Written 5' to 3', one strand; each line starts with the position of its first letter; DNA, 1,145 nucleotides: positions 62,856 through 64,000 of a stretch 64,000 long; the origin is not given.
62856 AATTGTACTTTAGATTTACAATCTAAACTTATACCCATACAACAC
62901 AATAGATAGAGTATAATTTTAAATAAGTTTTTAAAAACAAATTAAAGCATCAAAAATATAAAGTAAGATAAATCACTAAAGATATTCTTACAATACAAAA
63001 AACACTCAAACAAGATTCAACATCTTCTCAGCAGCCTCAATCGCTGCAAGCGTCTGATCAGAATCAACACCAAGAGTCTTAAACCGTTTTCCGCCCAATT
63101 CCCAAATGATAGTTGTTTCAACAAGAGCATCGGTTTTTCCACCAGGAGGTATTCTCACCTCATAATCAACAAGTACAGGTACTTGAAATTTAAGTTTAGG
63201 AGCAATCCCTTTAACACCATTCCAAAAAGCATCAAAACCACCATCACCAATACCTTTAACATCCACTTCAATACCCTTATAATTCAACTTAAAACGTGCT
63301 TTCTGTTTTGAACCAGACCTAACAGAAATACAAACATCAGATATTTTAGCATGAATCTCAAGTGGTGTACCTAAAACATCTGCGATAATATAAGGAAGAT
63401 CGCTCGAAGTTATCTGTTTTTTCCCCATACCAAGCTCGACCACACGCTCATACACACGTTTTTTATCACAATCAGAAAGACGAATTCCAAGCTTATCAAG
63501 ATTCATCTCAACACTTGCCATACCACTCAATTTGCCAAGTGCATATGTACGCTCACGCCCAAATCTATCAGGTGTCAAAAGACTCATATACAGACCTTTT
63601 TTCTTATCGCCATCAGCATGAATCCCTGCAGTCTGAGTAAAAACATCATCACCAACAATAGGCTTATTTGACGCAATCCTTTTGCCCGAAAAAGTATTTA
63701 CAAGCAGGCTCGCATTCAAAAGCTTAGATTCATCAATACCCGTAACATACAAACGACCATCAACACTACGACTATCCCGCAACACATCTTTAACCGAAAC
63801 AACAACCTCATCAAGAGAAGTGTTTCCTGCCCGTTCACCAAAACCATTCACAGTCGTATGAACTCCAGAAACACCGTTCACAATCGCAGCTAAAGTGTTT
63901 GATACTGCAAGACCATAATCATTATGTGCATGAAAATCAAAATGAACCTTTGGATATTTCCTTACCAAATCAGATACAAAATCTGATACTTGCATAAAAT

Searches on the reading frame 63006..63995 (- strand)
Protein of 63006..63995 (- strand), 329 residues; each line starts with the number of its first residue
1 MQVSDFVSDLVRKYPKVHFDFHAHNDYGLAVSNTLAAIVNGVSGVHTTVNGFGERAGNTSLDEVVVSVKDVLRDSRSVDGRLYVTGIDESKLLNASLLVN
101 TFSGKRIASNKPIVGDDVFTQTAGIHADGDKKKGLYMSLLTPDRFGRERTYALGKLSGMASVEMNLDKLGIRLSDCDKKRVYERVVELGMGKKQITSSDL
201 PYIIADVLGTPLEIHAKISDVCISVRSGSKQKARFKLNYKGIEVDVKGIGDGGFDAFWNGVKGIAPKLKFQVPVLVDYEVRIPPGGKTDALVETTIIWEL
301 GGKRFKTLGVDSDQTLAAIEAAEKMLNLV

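Call 11: search_protein_families(library=pfam, proteins=[window:63006-63995:-], max_evalue=0.001)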
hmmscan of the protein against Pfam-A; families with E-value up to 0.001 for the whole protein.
window:63006-63995:- (329 aa): 3 families
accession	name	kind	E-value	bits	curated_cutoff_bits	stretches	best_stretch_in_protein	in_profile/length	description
PF00682.25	HMGL-like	-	5.2e-20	72.4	29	1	3-93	173-254/260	HMGL-like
PF08502.15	LeuA_dimer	-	2.4e-18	66.7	24.9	1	194-328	1-129/131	LeuA allosteric (dimerisation) domain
PF22617.1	HCS_D2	-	2.3e-11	44.3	27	1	113-189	1-78/82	Homocitrate synthase post-HMGL domain-like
